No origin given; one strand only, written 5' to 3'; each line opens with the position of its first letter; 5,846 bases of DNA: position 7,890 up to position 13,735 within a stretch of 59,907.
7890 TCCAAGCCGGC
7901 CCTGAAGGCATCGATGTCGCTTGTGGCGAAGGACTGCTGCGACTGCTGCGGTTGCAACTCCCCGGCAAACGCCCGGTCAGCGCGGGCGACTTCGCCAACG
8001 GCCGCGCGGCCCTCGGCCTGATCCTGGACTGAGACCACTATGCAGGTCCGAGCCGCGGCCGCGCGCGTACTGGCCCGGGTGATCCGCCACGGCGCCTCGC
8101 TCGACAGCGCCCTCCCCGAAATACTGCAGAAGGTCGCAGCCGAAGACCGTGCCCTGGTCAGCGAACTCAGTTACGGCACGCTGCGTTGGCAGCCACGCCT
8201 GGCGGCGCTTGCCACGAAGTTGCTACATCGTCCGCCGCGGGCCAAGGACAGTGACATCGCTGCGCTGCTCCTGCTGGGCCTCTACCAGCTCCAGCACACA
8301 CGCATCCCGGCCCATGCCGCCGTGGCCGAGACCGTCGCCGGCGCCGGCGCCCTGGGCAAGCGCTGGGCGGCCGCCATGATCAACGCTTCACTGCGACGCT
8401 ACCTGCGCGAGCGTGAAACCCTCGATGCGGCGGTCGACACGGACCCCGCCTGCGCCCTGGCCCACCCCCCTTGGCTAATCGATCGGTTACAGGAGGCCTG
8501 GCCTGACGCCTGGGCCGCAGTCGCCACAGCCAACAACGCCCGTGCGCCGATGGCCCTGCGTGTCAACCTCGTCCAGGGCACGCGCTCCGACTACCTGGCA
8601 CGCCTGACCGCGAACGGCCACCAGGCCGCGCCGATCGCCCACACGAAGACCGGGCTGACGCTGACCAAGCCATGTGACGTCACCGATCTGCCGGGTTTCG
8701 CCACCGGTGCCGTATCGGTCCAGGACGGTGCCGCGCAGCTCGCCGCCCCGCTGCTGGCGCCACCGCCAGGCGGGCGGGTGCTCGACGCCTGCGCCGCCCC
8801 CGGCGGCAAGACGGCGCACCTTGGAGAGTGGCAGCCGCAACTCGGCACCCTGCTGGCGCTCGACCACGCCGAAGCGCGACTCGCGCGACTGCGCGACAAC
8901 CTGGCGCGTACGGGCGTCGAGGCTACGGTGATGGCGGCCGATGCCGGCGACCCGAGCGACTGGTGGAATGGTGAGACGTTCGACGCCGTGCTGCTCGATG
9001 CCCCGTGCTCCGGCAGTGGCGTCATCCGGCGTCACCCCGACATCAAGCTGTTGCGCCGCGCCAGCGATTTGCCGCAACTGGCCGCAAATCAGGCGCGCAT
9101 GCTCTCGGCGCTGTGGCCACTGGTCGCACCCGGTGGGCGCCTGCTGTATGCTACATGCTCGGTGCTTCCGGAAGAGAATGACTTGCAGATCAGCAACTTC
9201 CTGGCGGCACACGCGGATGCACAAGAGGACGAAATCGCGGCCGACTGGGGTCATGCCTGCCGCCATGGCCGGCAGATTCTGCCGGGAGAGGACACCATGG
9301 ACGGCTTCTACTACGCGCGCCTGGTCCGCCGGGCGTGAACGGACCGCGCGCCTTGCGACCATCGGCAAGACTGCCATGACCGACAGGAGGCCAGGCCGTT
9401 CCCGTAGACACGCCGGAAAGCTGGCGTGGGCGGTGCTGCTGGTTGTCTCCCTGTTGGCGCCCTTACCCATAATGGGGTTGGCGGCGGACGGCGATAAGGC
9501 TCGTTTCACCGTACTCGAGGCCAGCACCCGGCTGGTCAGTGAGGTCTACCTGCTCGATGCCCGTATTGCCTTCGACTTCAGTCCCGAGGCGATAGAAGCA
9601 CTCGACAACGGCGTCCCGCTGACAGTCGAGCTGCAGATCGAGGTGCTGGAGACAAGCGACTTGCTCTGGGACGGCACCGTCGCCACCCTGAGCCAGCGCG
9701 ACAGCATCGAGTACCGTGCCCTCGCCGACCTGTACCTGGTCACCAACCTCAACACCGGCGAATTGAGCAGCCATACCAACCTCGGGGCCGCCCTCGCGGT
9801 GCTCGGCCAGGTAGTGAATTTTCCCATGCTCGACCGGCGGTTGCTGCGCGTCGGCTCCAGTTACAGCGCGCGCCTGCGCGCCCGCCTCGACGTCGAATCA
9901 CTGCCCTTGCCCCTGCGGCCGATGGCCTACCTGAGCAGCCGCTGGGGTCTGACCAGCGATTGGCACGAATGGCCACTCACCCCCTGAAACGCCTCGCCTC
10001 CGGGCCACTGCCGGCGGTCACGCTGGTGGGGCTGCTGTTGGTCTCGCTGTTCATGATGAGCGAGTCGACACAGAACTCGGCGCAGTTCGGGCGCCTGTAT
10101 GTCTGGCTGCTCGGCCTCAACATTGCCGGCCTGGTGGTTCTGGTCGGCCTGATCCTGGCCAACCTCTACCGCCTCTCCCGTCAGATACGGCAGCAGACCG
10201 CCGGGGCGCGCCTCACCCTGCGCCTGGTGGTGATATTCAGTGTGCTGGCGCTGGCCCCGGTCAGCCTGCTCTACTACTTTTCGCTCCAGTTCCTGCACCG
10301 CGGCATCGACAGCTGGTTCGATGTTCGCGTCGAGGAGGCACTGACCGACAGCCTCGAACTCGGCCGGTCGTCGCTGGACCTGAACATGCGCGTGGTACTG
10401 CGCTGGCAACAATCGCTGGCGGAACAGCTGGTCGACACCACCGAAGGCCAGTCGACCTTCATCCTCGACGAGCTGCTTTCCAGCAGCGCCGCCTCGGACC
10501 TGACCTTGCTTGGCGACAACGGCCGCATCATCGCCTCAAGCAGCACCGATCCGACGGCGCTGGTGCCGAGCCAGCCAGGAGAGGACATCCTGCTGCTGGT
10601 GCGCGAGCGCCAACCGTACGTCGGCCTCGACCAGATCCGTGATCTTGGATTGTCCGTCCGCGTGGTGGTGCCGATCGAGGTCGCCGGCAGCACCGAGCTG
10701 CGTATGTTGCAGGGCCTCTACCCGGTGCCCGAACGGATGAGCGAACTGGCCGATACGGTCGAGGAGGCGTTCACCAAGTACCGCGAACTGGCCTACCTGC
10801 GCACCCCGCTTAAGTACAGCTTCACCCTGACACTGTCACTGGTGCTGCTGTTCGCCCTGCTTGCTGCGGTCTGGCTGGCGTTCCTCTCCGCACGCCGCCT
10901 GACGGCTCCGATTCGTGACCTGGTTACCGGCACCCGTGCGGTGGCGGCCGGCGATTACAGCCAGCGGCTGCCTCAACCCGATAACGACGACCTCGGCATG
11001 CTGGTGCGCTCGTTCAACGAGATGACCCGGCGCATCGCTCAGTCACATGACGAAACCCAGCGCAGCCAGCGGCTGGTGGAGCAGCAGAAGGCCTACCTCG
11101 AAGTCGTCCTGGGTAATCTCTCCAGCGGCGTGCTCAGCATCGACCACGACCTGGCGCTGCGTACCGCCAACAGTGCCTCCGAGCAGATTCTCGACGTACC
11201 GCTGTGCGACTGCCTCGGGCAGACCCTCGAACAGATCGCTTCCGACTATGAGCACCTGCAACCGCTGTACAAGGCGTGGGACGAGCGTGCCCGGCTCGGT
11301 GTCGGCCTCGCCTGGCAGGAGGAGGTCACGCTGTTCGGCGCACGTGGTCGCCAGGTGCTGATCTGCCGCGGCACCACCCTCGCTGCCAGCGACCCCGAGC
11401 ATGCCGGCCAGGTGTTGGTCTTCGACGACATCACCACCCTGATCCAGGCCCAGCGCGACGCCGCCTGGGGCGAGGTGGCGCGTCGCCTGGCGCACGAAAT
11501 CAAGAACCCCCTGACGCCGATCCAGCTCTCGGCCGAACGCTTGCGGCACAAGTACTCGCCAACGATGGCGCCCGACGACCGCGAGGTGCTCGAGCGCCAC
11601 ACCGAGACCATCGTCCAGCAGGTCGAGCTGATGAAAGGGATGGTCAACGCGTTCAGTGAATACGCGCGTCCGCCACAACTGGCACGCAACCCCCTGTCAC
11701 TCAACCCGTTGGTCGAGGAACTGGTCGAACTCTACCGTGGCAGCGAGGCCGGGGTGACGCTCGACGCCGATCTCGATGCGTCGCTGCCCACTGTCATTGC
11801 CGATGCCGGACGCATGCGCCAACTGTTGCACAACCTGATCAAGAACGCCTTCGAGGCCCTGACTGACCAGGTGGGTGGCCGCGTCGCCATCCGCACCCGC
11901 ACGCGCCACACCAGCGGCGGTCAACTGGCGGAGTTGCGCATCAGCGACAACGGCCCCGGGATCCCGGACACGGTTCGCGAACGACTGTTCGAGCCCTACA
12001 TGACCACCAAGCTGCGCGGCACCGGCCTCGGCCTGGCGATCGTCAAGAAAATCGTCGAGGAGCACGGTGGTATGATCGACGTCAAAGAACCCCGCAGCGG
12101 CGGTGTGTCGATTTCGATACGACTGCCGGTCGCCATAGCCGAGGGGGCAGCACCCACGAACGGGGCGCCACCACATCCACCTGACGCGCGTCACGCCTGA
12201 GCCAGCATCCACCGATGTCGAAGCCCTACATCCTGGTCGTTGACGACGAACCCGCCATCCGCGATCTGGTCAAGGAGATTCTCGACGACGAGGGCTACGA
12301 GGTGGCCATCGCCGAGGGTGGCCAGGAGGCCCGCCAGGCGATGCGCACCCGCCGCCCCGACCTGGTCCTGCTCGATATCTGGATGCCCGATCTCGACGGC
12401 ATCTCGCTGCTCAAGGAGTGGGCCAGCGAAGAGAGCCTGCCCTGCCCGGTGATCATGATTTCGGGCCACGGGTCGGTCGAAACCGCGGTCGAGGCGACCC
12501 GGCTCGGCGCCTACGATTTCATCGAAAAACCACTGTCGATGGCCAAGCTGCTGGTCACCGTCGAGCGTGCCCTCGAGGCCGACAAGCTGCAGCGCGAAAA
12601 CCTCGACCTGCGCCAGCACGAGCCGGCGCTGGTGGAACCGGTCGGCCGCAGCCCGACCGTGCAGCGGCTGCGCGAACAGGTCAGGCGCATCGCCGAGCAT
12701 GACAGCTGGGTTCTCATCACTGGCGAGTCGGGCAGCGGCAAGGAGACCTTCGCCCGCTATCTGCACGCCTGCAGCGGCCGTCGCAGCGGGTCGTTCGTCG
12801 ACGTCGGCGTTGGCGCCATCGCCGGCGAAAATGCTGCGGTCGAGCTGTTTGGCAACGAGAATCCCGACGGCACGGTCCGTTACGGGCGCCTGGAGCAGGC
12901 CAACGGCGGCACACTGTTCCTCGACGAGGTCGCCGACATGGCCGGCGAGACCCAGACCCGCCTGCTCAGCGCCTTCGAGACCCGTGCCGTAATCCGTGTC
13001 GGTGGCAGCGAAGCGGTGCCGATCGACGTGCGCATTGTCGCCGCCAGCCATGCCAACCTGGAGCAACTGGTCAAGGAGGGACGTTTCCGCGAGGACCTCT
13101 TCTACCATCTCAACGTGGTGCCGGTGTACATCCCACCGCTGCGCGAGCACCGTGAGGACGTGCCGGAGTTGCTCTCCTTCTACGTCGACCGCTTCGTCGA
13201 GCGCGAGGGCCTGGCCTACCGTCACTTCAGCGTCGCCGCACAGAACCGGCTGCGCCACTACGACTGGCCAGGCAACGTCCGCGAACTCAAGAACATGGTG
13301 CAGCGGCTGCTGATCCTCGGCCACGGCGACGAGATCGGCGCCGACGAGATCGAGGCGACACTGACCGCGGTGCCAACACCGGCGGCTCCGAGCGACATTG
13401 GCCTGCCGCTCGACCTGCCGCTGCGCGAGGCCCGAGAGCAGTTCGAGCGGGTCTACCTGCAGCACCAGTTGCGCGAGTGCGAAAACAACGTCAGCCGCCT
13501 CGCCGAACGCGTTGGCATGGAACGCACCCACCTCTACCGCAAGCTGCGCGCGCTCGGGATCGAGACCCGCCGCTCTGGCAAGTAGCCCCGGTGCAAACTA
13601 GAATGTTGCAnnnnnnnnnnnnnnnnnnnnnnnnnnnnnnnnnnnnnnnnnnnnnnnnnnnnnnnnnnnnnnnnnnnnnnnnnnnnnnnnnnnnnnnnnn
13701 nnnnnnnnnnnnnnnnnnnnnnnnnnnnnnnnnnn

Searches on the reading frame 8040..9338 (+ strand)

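Call 44: search_protein_families(library=pfam, proteins=[window:8040-9338:+], max_evalue=0.0001)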
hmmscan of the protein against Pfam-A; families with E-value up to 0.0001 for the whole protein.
window:8040-9338:+ (432 aa): 3 families
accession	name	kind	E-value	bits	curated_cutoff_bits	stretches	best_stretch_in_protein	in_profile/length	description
PF01189.24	Methyltr_RsmB-F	-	5e-60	203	27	1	238-428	3-198/199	16S rRNA methyltransferase RsmB/F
PF22458.1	RsmF-B_ferredox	-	2.5e-26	92.1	27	1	142-215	1-74/74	Methyltr_RsmF/B-like, ferredoxin-like domain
PF01029.23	NusB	-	3.2e-21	76.5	23.1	1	1-123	1-133/133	NusB family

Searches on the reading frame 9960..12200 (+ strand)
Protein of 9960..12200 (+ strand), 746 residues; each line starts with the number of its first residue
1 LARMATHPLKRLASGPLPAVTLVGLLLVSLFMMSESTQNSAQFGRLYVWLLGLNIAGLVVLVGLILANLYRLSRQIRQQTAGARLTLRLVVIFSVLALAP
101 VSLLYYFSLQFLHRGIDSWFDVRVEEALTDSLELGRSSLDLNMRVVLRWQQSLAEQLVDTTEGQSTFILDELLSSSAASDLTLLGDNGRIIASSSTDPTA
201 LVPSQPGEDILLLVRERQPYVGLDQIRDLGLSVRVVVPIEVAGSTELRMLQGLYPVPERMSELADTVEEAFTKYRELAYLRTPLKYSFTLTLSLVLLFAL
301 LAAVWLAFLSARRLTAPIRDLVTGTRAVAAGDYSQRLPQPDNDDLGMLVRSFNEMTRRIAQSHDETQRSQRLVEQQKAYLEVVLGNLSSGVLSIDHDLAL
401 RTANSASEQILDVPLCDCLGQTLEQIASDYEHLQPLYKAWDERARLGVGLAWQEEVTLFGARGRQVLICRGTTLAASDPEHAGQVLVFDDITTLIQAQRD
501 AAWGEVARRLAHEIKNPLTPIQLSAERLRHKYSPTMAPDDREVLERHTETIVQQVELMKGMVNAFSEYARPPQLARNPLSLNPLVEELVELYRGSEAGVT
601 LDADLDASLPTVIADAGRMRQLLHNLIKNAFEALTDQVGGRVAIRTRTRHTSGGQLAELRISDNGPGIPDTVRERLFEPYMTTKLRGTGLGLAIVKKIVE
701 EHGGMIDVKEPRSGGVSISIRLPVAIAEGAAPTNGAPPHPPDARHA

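Call 44: search_protein_families(library=pfam, proteins=[window:9960-12200:+], max_evalue=0.0001)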
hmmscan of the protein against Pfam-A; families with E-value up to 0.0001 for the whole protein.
window:9960-12200:+ (746 aa): 5 families
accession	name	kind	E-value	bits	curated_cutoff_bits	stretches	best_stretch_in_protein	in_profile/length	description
PF02518.31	HATPase_c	-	4.2e-24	85.5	26.4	1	615-725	2-110/111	Histidine kinase-, DNA gyrase B-, and HSP90-like ATPase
PF00672.30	HAMP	-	1.9e-14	54.1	25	1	310-360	2-52/53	HAMP domain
PF00512.31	HisKA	-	1.2e-11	45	26.9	1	504-570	3-62/66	His Kinase A (phospho-acceptor) domain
PF19312.4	NtrY_N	-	3.4e-06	27.1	23.2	1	20-161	10-152/291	NtrY N-terminal region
PF08448.16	PAS_4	-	5.3e-05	23.8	23.1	0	386-493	3-107/110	PAS fold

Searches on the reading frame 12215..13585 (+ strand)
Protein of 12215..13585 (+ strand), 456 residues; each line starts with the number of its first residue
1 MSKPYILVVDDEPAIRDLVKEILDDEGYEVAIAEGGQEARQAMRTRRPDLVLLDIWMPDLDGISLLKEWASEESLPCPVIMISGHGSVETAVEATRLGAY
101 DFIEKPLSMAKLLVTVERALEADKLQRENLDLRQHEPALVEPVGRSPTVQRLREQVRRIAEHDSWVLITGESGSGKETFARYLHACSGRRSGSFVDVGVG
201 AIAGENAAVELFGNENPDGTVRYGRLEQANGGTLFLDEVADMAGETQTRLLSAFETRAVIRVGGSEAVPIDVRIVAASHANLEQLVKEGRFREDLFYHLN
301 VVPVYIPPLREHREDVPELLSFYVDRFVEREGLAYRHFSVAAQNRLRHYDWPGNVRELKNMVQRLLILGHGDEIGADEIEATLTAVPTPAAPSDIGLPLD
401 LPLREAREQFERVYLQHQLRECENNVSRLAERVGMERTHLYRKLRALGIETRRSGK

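Call 44: search_protein_families(library=pfam, proteins=[window:12215-13585:+], max_evalue=0.0001)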
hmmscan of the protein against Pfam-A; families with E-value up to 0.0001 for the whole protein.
window:12215-13585:+ (456 aa): 6 families
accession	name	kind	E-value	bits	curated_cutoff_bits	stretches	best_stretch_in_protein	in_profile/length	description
PF00158.32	Sigma54_activat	-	5.2e-48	163.3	20.2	1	143-304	2-167/168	Sigma-54 interaction domain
PF00072.30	Response_reg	-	1.1e-31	109.7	30.2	1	6-116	1-110/111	Response regulator receiver domain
PF14532.12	Sigma54_activ_2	-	3.6e-23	82.8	25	1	143-309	1-138/138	Sigma-54 interaction domain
PF25601.1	AAA_lid_14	-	3.3e-20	72.1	27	1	310-386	1-77/87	AAA+ ATPase lid domain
PF02954.25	HTH_8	-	2.9e-10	40.1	22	1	407-446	2-41/42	Bacterial regulatory protein, Fis family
PF13191.12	AAA_16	-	8.8e-07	30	32.6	1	142-257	2-123/167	AAA ATPase domain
